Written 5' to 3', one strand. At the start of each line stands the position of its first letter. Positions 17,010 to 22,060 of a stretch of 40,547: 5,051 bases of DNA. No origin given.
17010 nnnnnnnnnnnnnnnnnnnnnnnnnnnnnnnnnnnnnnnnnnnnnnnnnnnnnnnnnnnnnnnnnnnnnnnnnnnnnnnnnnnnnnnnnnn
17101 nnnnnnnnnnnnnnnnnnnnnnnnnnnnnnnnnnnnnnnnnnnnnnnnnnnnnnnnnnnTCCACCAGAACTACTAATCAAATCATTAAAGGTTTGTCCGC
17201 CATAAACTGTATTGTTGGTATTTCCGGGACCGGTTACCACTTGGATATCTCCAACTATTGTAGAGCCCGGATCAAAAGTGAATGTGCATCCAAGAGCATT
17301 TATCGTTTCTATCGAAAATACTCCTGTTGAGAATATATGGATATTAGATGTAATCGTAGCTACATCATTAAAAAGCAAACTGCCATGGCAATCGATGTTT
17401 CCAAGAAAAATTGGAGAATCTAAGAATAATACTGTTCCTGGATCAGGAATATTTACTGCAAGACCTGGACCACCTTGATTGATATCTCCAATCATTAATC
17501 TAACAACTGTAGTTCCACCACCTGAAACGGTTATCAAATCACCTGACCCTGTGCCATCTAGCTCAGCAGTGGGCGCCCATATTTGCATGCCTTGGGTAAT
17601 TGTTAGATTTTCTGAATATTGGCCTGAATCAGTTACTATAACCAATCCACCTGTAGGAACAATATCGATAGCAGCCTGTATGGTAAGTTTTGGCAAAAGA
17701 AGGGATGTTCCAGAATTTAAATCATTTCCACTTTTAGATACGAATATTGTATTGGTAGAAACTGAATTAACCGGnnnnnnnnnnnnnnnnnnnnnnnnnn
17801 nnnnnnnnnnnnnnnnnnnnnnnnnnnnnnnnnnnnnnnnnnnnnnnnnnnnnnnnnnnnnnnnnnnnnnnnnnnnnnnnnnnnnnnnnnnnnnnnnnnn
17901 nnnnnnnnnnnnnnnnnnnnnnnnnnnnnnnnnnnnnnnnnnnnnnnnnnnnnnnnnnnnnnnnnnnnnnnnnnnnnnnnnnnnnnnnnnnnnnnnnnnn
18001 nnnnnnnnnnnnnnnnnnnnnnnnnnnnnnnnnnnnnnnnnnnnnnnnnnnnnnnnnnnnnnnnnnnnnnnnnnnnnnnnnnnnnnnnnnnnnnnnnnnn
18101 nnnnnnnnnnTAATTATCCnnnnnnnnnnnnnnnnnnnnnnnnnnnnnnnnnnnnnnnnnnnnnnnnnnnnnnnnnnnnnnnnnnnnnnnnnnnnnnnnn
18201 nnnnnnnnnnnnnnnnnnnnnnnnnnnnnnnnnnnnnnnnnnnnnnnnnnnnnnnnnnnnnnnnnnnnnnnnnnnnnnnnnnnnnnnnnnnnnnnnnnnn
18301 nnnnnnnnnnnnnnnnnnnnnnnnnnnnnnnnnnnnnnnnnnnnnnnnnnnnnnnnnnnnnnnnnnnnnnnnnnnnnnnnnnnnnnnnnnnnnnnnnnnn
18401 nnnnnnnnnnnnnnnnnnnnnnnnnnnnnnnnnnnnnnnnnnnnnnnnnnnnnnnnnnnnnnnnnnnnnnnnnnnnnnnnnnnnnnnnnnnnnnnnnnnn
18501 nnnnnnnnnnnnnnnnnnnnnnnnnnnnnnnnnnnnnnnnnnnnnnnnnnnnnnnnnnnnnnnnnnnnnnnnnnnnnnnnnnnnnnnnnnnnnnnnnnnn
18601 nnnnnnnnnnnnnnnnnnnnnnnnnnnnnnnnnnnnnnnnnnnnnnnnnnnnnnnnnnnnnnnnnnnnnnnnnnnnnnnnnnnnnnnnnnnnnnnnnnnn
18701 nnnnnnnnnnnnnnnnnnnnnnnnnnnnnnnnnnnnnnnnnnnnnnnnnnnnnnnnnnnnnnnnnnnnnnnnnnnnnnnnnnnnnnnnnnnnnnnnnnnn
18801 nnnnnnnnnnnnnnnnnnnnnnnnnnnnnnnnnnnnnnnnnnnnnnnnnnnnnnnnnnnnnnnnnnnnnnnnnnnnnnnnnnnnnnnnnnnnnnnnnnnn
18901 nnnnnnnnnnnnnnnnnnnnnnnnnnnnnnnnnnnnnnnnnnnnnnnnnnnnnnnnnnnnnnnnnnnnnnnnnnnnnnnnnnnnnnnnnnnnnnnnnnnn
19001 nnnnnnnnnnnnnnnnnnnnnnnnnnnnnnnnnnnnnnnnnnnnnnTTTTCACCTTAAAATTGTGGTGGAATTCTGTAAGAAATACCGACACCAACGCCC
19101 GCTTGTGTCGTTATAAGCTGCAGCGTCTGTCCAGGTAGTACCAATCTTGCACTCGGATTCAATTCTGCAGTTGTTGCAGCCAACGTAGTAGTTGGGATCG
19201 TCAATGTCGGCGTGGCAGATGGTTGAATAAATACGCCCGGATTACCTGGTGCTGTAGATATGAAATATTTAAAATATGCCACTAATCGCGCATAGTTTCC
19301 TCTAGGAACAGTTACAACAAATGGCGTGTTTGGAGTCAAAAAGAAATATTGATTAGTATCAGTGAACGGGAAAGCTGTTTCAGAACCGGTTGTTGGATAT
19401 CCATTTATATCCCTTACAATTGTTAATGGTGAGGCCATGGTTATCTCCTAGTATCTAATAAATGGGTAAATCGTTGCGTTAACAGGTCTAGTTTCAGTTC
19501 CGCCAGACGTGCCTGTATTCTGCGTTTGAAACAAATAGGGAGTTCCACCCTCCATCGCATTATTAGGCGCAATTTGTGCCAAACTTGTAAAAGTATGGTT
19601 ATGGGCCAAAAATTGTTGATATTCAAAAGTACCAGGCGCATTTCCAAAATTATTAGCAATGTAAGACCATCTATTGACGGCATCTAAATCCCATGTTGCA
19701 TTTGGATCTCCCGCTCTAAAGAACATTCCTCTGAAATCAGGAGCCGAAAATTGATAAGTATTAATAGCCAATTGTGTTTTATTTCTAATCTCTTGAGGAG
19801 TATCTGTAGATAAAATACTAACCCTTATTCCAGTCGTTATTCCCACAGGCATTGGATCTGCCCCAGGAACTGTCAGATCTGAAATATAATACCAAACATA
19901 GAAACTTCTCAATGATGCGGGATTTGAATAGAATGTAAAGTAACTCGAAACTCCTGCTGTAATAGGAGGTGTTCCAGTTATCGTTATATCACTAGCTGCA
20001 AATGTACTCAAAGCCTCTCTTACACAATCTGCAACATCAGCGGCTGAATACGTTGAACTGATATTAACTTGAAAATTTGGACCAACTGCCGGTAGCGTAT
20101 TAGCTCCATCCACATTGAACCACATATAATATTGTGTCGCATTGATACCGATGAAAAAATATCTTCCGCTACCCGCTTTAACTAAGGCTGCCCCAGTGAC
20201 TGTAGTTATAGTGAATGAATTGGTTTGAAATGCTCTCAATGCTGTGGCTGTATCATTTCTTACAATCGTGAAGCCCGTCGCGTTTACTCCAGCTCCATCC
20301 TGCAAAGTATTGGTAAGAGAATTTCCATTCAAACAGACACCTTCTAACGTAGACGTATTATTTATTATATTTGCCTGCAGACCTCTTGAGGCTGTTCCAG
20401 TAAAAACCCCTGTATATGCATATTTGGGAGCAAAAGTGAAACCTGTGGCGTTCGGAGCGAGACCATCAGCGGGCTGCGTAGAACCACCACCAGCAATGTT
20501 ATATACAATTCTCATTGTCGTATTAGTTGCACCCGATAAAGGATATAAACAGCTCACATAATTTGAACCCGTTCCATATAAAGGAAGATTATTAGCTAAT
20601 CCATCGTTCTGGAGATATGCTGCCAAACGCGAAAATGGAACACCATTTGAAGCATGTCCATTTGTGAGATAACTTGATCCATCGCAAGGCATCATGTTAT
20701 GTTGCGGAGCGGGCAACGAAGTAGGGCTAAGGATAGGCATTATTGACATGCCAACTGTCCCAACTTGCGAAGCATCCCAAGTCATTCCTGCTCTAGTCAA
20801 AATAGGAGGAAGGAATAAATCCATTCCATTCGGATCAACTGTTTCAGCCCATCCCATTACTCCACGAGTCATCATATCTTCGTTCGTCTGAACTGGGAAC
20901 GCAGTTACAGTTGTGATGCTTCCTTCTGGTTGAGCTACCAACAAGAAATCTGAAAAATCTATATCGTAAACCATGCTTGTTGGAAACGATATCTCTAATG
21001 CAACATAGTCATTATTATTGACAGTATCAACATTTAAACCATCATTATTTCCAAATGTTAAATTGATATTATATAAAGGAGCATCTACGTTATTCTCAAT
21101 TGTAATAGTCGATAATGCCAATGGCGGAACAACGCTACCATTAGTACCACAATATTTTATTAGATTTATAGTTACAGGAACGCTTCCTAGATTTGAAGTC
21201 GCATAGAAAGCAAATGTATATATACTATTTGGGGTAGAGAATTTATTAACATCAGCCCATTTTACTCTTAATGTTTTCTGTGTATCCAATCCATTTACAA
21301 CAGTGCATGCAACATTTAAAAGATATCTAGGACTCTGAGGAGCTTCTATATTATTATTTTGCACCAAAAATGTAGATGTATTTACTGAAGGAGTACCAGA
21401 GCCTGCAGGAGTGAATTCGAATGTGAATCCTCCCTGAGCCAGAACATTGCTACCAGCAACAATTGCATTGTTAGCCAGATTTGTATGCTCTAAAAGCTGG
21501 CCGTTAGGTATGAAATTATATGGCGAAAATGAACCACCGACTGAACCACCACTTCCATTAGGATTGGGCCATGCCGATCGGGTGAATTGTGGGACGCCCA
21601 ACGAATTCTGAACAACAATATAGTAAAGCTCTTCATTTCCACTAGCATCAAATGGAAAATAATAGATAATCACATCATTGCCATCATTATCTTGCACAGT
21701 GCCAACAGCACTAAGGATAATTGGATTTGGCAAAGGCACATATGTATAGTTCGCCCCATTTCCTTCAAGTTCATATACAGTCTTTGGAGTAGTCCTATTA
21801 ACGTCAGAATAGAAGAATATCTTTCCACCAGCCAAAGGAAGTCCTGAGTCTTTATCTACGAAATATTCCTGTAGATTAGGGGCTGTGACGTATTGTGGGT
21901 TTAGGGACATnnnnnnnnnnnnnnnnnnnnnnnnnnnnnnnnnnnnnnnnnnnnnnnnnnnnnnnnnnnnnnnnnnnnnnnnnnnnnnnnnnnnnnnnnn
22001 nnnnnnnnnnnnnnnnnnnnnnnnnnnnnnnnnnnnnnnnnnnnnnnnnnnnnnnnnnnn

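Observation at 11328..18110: Five beta-helix cap motifs across four consecutive tailspike genes: a multi-depolymerase host-recognition arsenal in a 40-kb podovirus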

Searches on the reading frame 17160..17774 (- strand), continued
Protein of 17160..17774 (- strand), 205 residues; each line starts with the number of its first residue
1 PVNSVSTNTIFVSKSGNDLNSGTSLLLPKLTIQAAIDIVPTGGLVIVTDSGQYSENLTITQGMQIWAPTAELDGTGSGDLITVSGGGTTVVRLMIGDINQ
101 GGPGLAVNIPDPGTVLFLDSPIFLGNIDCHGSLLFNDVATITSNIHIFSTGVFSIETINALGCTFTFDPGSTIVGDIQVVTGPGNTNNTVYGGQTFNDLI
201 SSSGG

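Call 54: list_cluster_members(proteins=[P0017, P0018, P0024, P0095, P0147, P0087, P0103, P0019, P0020, P0030])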
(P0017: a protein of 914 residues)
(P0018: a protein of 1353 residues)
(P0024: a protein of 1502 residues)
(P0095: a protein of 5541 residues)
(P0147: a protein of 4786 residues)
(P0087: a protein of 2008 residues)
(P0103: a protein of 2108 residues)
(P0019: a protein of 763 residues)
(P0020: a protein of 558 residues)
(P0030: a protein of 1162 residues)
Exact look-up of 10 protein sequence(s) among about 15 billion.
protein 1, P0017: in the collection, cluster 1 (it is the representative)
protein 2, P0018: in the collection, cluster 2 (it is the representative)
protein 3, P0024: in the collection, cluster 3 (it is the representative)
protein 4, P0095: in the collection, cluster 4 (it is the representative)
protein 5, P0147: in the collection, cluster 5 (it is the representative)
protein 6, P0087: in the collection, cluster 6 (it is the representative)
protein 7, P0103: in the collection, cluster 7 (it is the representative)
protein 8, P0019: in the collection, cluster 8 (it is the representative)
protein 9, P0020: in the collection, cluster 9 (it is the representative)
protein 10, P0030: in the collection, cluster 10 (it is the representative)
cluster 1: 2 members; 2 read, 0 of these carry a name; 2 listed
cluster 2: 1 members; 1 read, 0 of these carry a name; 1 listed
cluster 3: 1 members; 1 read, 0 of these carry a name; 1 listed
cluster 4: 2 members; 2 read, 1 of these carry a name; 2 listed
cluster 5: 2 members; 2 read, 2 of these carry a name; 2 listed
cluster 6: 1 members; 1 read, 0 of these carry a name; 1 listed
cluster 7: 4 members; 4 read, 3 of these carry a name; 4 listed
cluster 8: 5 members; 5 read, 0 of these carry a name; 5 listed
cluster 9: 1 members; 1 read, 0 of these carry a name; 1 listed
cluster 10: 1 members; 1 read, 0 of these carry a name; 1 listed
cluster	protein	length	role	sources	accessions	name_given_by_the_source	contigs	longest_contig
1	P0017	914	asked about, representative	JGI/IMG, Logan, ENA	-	-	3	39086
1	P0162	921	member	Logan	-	-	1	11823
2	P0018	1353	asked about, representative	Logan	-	-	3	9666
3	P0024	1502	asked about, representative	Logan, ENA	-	-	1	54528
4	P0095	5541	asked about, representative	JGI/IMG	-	hypothetical protein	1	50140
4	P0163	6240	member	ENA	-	-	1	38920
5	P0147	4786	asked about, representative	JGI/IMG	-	hypothetical protein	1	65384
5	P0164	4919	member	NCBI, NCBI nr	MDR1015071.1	MAG: hypothetical protein LBL86_08880 [Coriobacteriales bacterium] | hypothetical protein [Coriobacteriales bacterium]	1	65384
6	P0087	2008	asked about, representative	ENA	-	-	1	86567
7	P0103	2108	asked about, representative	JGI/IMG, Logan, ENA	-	pectin methylesterase-like acyl-CoA thioesterase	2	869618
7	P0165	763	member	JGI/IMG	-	hypothetical protein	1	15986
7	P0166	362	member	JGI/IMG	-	hypothetical protein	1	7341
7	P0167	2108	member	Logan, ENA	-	-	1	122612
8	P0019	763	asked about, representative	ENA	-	-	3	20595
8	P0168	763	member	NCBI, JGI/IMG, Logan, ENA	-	-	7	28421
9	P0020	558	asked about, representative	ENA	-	-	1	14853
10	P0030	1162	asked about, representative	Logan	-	-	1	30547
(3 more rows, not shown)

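Call 55: find_encoding_contigs(protein=P0017, flank=10000, max_places=2)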
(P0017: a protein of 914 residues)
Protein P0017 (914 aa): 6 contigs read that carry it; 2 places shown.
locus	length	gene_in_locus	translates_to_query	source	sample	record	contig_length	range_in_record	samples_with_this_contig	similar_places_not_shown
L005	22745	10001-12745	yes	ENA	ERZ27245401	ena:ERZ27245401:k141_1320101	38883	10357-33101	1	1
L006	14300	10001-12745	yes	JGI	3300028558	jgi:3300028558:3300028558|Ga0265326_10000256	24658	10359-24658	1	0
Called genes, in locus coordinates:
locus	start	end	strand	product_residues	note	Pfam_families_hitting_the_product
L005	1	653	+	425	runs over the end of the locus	-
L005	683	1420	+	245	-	-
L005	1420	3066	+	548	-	PF11134:Phage_stabilise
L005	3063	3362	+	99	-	-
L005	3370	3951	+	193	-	-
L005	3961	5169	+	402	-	-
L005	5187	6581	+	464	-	-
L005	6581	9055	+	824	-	-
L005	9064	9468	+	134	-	-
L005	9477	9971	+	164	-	-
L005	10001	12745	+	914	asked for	PF21722:Gly_rich_2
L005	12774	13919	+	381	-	-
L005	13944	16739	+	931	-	-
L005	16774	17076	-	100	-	-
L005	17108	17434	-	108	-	-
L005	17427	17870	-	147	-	PF24240:DUF7448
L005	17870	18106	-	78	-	-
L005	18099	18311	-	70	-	-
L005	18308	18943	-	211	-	PF04404:ERF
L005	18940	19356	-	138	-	-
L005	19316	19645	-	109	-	-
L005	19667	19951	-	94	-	-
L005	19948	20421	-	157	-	-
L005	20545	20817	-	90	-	-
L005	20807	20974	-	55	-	-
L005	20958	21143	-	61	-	-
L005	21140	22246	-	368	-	PF13730:HTH_36 (weak)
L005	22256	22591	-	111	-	-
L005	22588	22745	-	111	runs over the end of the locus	PF15943:YdaS_toxin (faint)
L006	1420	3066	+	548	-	PF11134:Phage_stabilise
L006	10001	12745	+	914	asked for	PF21722:Gly_rich_2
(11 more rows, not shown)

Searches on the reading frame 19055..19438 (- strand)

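Call 5: search_protein_families(library=pfam, proteins=[window:19055-19438:-], max_evalue=1)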
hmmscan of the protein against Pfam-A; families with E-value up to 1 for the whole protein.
window:19055-19438:- (127 aa): 0 families

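Call 6: search_protein_families(library=phrogs, proteins=[window:19055-19438:-], max_evalue=0.1)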
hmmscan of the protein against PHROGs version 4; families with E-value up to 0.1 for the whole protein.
window:19055-19438:- (127 aa): 1 family
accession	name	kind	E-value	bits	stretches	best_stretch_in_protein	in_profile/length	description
phrog_34831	-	unknown function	0.076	13.9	1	71-121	4-54/217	-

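Call 77: search_protein_families(library=ncbifam, proteins=[window:19055-19438:-], max_evalue=1)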
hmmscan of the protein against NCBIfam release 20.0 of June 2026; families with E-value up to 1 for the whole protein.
window:19055-19438:- (127 aa): 0 families

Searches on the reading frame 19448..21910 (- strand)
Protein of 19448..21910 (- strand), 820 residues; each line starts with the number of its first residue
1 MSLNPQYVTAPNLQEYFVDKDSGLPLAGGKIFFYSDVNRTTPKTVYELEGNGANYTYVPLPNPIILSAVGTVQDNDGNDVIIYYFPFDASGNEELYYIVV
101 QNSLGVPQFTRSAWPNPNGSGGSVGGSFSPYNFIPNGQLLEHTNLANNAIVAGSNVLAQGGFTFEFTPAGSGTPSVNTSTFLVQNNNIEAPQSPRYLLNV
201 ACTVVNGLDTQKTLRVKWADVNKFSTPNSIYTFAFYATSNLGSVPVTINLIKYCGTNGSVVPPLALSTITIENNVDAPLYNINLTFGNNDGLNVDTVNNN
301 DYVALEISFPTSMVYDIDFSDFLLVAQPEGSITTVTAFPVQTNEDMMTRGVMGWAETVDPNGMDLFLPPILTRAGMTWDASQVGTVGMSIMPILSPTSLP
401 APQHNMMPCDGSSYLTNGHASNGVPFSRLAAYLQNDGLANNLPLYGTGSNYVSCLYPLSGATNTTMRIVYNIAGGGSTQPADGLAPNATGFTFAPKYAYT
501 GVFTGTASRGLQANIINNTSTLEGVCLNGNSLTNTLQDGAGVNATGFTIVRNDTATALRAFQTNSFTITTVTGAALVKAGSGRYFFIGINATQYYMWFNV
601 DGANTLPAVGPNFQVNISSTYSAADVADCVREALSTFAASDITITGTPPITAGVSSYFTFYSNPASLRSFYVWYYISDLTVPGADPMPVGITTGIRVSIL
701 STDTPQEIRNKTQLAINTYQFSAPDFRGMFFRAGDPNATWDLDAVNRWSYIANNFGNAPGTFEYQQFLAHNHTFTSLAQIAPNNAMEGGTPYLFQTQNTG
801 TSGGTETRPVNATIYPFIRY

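Call 5: search_protein_families(library=pfam, proteins=[window:19448-21910:-], max_evalue=1)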
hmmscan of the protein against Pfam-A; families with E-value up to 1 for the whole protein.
window:19448-21910:- (820 aa): 0 families

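Call 6: search_protein_families(library=phrogs, proteins=[window:19448-21910:-], max_evalue=0.1)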
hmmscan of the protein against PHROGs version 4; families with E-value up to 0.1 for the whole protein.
window:19448-21910:- (820 aa): 0 families

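Call 56: search_dna_similar(query=window:19448-21910:-, collection=phages, mode=protein, max_rows=12, max_evalue=0.001)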
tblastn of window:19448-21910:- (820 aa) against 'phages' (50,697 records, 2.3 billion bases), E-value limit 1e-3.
No match.
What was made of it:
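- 19448..21910 (-): 820-aa protein that heads the fibre block. It is conserved in the whole clade and is probably the primary or proximal tail fibre or adaptor. No Pfam, PHROG or phage-record hit was found (calls 5, 6, 56).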

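Call 66: find_related_loci(query=A7, collection=genome_contigs, flank=10000)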
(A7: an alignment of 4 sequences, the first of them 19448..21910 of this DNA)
Query A7 (820 aa) in genome_contigs; peptide patterns used: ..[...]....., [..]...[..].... (x = any residue, [..] = any of these).
67 stretches matched a pattern; 1 encode a relative of the query (tblastn E <= 1e-3); 1 distinct loci.
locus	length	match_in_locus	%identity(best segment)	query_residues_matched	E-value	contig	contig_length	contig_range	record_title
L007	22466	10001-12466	34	1-820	7e-101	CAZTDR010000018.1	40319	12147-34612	MAG TPA_asm: uncultured Coxiellaceae bacterium isolate SRP193066_co1_1 genome assembly, contig: NODE_1154_length_40319_c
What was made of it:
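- Tried and rejected: (8) Host identification gave only one relative in bacterial genome bins: a 40.3-kb contig in a Coxiellaceae MAG (call 66).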

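Call 77: search_protein_families(library=ncbifam, proteins=[window:19448-21910:-], max_evalue=1)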
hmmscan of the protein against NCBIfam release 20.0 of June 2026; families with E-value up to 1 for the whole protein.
window:19448-21910:- (820 aa): 1 family
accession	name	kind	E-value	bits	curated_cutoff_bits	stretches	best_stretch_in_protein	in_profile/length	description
NF041840.1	rnfG_Methano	equivalog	0.14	11.7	230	1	69-103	63-96/189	Rnf electron transport complex subunit RnfG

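Call 83: find_related_loci(query=A7, collection=viral_contigs, flank=10000)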
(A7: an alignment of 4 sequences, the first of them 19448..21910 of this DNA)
Query A7 (820 aa) in viral_contigs; peptide patterns used: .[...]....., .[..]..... (x = any residue, [..] = any of these).
283 stretches matched a pattern; 67 encode a relative of the query (tblastn E <= 1e-3); 67 distinct loci.
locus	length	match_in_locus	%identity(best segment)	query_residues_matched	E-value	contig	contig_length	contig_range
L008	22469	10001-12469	53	1-820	0e+0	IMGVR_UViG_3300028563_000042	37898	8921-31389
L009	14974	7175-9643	53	1-820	0e+0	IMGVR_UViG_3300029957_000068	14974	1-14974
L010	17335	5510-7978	53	1-820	0e+0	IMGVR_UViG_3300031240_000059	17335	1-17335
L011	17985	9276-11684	48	1-820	0e+0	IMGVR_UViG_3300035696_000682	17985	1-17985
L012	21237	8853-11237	43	1-820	0e+0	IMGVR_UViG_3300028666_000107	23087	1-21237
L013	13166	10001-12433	43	1-820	0e+0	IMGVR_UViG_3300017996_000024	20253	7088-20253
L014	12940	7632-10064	42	1-820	0e+0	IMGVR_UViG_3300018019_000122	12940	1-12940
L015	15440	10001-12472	43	1-820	2e-177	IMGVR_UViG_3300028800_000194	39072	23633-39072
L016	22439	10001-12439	43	1-820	0e+0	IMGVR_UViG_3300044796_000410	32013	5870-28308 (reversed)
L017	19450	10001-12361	39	3-820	1e-131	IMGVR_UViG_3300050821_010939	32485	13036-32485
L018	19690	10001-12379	36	8-820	5e-125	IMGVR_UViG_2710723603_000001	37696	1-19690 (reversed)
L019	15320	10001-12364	36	1-820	1e-122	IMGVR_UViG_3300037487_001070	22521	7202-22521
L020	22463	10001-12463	36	3-820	3e-117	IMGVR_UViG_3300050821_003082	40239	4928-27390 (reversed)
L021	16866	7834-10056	36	3-772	1e-114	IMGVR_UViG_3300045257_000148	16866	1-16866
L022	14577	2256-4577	34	1-820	4e-112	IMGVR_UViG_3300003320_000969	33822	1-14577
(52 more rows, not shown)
